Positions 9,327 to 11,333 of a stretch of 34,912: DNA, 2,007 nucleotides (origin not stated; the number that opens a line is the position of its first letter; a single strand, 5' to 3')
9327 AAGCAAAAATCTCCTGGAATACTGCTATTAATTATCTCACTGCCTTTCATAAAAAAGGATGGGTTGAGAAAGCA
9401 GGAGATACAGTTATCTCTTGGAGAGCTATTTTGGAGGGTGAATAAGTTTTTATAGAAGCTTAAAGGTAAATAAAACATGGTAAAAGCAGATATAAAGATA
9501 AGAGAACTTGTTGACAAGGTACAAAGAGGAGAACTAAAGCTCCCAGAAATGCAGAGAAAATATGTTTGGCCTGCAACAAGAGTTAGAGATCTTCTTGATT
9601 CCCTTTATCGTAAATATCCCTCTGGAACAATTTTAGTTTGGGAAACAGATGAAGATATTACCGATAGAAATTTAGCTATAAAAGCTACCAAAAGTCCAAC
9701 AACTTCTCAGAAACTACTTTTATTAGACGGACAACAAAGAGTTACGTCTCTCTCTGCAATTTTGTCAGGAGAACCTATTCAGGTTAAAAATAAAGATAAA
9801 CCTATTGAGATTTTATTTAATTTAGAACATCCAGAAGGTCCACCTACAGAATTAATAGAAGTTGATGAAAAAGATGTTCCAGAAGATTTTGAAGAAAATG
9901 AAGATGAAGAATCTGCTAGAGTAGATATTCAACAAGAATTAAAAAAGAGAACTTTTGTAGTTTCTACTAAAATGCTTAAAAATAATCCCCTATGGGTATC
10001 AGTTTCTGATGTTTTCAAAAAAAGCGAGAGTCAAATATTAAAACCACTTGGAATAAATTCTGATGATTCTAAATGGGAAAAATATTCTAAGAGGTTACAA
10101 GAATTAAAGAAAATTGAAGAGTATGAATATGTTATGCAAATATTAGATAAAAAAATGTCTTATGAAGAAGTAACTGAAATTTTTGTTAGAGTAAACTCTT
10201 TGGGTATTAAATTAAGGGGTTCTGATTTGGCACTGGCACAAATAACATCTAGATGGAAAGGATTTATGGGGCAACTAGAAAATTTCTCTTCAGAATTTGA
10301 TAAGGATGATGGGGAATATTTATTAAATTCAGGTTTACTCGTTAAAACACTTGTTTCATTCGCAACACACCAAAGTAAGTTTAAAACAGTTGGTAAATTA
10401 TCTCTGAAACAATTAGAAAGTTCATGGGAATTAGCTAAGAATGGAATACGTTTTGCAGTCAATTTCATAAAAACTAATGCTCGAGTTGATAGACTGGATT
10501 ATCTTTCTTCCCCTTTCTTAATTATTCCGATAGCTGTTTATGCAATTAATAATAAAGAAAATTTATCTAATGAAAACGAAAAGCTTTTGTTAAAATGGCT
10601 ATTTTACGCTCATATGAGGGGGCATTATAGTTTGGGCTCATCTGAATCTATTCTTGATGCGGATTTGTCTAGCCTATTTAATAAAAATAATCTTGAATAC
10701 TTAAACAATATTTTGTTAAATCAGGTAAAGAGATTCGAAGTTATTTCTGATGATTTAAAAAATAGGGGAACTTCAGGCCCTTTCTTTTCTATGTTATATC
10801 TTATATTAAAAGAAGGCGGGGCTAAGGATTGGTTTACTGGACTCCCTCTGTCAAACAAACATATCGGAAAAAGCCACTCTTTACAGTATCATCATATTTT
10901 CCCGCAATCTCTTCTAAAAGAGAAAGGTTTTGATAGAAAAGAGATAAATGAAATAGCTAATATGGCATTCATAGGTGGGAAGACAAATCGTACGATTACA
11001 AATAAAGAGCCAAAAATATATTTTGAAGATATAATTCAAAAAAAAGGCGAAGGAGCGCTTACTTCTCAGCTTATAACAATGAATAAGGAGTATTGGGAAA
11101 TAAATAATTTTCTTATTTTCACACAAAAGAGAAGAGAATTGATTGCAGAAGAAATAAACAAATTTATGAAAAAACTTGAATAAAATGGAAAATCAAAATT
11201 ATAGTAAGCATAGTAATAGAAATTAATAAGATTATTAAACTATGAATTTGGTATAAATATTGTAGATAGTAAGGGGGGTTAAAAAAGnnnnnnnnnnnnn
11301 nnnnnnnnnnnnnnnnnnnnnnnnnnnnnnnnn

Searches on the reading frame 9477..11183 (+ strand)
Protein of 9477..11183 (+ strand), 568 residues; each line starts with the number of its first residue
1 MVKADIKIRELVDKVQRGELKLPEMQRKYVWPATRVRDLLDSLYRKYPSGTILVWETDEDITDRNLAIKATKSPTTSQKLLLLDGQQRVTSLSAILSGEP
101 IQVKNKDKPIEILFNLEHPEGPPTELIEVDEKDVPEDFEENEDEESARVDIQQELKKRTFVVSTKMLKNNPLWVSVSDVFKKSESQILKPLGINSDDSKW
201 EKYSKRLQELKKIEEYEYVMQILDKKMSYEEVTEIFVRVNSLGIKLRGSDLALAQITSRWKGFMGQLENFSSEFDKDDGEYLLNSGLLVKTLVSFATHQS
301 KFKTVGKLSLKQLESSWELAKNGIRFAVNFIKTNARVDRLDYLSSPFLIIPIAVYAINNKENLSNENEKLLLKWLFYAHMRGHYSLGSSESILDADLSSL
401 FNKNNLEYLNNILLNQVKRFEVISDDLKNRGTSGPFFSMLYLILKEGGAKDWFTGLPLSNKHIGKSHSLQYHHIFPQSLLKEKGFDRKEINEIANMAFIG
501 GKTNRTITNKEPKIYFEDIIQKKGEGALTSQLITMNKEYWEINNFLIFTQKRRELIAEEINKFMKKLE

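Call 5: search_protein_families(library=pfam, proteins=[window:9477-11183:+], max_evalue=0.1)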
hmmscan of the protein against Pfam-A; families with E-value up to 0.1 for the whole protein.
window:9477-11183:+ (568 aa): 3 families
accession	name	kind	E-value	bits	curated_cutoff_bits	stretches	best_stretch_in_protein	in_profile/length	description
PF03235.19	GmrSD_N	-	1.4e-30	107.3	33.2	1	8-255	1-197/199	GmrSD restriction endonuclease, N-terminal domain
PF07510.16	GmrSD_C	-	5e-05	23.6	23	1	465-517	50-104/138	GmrSD restriction endonucleases, C-terminal domain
PF02403.27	Seryl_tRNA_N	-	0.0084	16.8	28.2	0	194-269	32-106/108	Seryl-tRNA synthetase N-terminal domain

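Call 6: search_protein_families(library=padloc, proteins=[window:9477-11183:+], max_evalue=0.1)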
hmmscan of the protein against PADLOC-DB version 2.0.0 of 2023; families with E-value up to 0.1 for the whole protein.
window:9477-11183:+ (568 aa): 7 families
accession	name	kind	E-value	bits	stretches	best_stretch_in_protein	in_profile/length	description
PDLC04151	HEC-05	-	3.9e-50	169.2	1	2-565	22-594/600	-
PDLC04709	PDC-M55C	-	5e-22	76.2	2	8-102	17-113/554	-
PDLC04150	HEC-05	-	5.4e-21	73.1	1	4-565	6-582/583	-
PDLC04153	HEC-05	-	7.2e-14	48.9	2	8-62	9-63/621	-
PDLC03877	NsnA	-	3e-10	37.9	1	4-276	49-219/385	-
PDLC02695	Orf5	-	5.6e-07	26.3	1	16-153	16-146/601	Orf5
PDLC04157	HEC-06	-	8.3e-06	22.7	1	4-158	7-132/558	-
